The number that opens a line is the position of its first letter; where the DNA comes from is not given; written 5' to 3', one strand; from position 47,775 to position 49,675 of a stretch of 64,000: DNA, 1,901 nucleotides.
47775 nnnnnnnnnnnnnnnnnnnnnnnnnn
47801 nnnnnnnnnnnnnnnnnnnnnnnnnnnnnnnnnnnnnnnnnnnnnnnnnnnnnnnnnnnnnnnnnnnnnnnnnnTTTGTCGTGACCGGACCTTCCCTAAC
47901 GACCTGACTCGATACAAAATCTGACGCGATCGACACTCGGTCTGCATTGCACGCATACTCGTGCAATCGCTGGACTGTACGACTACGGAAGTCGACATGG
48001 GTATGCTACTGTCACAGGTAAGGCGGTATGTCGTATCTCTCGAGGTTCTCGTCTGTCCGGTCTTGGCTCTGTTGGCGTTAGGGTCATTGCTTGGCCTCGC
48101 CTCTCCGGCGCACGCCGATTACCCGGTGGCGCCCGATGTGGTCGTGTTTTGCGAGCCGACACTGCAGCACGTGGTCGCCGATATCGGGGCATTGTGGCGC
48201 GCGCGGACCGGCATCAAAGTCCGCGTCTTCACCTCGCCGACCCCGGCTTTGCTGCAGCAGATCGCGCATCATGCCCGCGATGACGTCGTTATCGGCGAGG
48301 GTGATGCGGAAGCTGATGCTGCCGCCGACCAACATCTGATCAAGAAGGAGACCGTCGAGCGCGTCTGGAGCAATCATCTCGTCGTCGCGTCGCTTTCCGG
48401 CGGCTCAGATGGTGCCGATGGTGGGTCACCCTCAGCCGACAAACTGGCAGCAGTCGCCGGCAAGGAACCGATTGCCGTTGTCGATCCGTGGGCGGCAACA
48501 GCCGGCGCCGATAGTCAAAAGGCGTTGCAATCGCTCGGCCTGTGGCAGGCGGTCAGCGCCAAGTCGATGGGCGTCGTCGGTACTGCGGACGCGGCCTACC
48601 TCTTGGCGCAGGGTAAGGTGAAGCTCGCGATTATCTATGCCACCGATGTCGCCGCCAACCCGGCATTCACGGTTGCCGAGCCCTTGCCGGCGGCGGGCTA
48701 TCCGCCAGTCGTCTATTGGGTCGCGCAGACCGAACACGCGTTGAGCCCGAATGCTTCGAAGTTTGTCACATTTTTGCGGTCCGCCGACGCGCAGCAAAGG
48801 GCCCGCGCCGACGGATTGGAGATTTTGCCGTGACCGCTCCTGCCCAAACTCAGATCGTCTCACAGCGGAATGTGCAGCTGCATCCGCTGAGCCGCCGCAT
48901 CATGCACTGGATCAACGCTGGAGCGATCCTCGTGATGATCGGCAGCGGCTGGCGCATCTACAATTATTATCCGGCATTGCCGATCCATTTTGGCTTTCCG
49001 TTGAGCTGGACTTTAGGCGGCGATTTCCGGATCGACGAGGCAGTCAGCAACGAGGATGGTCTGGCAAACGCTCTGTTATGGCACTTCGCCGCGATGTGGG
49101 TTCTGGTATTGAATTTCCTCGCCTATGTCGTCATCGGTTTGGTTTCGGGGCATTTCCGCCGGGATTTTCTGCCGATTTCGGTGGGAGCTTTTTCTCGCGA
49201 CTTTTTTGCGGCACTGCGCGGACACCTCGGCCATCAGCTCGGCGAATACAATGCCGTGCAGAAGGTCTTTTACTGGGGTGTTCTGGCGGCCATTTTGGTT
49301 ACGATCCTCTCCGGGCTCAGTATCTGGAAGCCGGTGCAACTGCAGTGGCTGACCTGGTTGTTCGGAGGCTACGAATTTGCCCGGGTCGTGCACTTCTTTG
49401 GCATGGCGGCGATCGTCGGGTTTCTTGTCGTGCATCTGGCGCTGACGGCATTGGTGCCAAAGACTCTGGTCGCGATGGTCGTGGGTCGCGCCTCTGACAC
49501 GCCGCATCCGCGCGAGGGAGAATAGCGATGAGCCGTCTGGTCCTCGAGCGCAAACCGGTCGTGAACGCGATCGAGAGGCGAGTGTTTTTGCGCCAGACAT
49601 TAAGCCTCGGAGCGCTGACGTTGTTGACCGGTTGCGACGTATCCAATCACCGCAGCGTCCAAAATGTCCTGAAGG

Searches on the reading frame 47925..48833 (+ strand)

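Call 63: search_protein_families(library=pfam, proteins=[window:47925-48833:+], max_evalue=0.001)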
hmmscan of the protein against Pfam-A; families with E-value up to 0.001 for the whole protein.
window:47925-48833:+ (302 aa): 1 family
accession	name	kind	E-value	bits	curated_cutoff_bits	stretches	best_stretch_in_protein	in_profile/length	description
PF13531.11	SBP_bac_11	-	8.7e-31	107.9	25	1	73-298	2-226/227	Bacterial extracellular solute-binding protein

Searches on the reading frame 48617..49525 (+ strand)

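Call 63: search_protein_families(library=pfam, proteins=[window:48617-49525:+], max_evalue=0.001)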
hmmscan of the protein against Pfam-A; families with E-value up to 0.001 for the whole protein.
window:48617-49525:+ (302 aa): 1 family
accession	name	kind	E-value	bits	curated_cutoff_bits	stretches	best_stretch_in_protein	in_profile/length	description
PF01292.26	Ni_hydr_CYTB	-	1e-19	71.5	30.1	1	89-287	2-176/179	Prokaryotic cytochrome b561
